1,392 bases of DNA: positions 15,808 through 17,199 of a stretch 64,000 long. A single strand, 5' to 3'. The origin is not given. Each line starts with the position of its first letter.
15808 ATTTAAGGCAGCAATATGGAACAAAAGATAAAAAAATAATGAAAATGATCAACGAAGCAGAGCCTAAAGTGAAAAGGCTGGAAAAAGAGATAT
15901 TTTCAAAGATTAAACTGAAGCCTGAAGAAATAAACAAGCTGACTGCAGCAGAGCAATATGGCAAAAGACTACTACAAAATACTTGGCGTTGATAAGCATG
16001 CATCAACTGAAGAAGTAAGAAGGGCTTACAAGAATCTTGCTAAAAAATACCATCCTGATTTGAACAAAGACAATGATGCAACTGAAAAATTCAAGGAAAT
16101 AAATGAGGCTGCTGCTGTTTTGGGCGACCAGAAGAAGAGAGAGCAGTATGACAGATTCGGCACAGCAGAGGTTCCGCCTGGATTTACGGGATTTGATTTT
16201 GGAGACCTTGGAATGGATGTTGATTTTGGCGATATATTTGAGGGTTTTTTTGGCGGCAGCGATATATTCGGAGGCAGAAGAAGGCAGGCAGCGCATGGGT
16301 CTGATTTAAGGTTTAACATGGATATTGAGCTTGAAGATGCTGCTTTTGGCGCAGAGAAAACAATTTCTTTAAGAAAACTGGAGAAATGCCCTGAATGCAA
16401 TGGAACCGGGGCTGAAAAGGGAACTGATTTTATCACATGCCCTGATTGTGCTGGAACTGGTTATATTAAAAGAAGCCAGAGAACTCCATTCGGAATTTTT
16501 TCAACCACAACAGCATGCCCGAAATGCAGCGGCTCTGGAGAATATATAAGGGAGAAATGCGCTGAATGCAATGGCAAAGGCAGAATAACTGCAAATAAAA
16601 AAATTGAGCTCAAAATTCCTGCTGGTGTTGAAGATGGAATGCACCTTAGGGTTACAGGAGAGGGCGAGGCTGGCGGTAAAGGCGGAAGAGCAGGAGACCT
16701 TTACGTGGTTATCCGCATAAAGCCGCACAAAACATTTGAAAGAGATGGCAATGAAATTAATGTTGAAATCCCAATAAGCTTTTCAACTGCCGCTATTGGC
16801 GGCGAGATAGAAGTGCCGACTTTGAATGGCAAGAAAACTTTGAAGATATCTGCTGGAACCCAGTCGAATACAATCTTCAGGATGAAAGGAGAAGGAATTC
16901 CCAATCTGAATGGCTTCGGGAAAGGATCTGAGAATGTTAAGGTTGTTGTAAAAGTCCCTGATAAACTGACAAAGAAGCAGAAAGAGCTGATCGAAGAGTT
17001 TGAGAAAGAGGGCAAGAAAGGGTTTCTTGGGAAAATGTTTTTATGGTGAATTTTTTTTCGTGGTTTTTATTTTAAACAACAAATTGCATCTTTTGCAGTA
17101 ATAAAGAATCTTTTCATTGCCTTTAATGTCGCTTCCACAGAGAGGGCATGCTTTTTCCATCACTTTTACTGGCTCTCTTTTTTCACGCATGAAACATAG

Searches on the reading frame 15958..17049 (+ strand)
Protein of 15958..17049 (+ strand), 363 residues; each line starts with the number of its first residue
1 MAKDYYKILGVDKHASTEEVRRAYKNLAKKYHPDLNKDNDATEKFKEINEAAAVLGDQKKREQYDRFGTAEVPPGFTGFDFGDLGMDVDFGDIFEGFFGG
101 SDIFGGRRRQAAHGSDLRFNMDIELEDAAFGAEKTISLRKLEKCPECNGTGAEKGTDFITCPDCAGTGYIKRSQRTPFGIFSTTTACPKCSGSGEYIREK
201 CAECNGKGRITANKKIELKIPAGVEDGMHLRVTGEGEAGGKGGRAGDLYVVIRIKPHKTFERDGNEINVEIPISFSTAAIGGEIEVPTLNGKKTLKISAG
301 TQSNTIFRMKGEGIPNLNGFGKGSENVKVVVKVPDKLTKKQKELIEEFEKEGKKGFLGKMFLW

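Call 74: search_protein_families(library=pfam, proteins=[window:15958-17049:+], max_evalue=0.00001)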
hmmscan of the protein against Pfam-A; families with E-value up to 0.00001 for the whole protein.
window:15958-17049:+ (363 aa): 4 families
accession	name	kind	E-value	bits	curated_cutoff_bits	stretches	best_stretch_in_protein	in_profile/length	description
PF01556.23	DnaJ_C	-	7e-49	166.2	26.6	1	118-334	2-152/152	DnaJ C terminal domain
PF00226.36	DnaJ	-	1.5e-24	86.3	27.8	1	4-65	1-63/63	DnaJ domain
PF00684.25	DnaJ_CXXCXGXG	-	3.9e-18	65.9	32.7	1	144-208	1-65/65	DnaJ central domain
PF15777.11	Anti-TRAP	-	1.9e-08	34.6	32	0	140-171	8-43/59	Tryptophan RNA-binding attenuator protein inhibitory protein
